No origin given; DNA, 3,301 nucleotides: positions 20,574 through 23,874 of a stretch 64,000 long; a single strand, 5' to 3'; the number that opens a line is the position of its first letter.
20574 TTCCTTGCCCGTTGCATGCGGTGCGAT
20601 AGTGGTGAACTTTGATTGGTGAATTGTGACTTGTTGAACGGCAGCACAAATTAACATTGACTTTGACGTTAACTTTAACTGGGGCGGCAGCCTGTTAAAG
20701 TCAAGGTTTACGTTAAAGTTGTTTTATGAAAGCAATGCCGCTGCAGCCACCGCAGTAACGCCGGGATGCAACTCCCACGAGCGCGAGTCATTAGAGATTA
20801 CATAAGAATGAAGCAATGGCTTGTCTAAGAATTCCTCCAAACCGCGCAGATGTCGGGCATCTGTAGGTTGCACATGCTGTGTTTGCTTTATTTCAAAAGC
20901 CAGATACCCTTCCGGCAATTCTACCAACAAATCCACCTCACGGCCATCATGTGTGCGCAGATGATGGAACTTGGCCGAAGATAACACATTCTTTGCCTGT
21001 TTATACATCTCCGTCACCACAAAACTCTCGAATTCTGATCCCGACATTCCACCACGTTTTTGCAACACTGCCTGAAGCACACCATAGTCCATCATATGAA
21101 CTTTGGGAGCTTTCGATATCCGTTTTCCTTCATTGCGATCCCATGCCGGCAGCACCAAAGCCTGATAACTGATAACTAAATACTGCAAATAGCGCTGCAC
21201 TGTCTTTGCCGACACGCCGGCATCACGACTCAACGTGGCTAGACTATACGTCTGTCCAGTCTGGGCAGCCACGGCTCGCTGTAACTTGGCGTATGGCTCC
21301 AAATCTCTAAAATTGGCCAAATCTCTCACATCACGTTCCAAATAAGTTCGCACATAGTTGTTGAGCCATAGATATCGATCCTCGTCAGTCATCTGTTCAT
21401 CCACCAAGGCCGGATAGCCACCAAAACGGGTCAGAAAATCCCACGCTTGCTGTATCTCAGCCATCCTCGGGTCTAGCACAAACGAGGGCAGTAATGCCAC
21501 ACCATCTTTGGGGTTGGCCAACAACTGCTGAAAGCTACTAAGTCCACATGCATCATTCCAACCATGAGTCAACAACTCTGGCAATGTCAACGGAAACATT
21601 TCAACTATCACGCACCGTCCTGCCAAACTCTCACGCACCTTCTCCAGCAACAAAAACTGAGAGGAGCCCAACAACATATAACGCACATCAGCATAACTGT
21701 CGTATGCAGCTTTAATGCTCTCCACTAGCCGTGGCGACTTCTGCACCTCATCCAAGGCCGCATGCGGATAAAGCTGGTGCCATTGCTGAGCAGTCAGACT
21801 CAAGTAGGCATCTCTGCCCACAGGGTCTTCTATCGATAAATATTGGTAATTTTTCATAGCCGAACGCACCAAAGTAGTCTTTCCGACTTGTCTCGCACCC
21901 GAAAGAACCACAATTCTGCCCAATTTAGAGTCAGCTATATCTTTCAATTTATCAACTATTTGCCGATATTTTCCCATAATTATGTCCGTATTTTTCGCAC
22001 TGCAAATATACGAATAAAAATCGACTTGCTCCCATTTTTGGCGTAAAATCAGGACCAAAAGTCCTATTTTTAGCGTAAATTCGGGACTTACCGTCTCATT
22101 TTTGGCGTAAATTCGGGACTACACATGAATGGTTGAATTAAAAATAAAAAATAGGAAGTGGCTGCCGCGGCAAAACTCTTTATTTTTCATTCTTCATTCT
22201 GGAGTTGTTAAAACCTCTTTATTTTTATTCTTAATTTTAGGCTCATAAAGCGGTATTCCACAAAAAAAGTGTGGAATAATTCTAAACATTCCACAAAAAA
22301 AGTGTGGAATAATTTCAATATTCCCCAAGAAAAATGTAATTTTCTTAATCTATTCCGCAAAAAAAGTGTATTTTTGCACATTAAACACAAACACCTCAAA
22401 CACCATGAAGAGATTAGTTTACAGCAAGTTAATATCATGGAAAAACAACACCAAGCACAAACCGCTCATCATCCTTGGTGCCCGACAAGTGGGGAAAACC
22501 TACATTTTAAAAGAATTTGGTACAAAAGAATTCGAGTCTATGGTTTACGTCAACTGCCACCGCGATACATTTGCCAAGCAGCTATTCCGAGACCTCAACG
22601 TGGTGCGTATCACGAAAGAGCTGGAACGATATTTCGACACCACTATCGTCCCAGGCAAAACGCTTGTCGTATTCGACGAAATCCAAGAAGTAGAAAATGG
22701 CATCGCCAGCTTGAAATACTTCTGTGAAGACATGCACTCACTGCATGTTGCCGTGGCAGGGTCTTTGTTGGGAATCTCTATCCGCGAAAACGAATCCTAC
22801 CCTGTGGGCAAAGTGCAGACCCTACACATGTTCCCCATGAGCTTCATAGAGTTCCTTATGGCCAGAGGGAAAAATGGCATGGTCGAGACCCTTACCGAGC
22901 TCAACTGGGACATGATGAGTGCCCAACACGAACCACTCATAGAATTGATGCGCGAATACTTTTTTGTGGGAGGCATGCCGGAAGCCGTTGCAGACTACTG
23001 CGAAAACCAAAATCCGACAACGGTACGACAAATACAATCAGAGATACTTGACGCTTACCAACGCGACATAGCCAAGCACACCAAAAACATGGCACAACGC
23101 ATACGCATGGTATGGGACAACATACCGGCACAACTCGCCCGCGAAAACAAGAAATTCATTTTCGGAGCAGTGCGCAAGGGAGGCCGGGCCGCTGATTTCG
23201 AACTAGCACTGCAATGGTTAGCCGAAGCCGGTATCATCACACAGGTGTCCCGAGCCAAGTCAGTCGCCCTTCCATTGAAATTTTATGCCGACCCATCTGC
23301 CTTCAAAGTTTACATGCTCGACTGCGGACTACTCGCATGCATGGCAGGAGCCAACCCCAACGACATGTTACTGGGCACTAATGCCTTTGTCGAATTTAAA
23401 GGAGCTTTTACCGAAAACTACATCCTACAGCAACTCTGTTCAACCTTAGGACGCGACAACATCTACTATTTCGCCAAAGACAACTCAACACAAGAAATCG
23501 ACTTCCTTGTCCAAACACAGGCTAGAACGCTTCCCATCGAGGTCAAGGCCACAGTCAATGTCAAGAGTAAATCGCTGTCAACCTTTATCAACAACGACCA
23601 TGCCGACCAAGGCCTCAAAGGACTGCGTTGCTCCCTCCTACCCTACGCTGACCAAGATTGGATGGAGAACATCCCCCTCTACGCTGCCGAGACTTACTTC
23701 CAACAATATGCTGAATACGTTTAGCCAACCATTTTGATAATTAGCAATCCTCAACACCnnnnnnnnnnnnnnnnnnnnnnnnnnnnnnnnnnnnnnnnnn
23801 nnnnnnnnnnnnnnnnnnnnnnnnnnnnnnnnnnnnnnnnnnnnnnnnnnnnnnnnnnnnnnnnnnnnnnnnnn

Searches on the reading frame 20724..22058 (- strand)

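Call 8: search_protein_families(library=pfam, proteins=[window:20724-22058:-], max_evalue=0.01)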
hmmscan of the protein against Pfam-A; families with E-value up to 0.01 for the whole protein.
window:20724-22058:- (444 aa): 4 families
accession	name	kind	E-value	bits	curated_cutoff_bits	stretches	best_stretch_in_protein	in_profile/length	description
PF13635.12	DUF4143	-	1.5e-33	116.3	28.1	1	241-392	1-159/160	Domain of unknown function (DUF4143)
PF13173.12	AAA_14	-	3.4e-25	89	27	1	48-163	3-129/129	AAA domain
PF13191.12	AAA_16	-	0.00015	22.8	32.6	1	32-73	10-50/167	AAA ATPase domain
PF13542.12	HTH_Tnp_ISL3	-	0.0036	17.2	27.4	1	259-295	16-51/51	Helix-turn-helix domain of transposase family ISL3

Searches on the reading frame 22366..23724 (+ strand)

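Call 8: search_protein_families(library=pfam, proteins=[window:22366-23724:+], max_evalue=0.01)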
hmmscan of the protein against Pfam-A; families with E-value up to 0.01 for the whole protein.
window:22366-23724:+ (452 aa): 5 families
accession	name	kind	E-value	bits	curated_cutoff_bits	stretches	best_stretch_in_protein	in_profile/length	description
PF13635.12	DUF4143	-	4e-32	111.6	28.1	1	232-395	1-159/160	Domain of unknown function (DUF4143)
PF13173.12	AAA_14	-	4.9e-28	98.2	27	1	31-164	2-129/129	AAA domain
PF13401.12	AAA_22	-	3.3e-06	27.9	27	1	32-127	6-117/130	AAA domain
PF01637.24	ATPase_2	-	0.00081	19.7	33.2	0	21-111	10-103/225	ATPase domain predominantly from Archaea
PF07728.20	AAA_5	-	0.008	16.6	22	0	34-111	2-80/139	AAA domain (dynein-related subfamily)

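Call 53: search_protein_families(library=padloc, proteins=[window:22366-23724:+], max_evalue=0.001)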
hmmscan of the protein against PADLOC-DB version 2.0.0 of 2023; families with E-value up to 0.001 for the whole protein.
window:22366-23724:+ (452 aa): 7 families
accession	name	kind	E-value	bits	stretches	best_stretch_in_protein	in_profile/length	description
PDLC04786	PDC-S01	-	1e-168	559.6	1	14-446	3-434/439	-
PDLC04788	PDC-S01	-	7.8e-103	342.8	1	14-418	2-405/448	-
PDLC04792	PDC-S01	-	6.8e-101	336.1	1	14-413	2-403/452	-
PDLC04787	PDC-S01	-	1.8e-28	97.6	1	12-399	9-361/412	-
PDLC04789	PDC-S01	-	1.5e-24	84.7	2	26-228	12-183/375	-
PDLC04790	PDC-S01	-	3.3e-22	76.8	1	31-406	27-378/422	-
PDLC04791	PDC-S01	-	3e-12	43.9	2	265-414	229-370/395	-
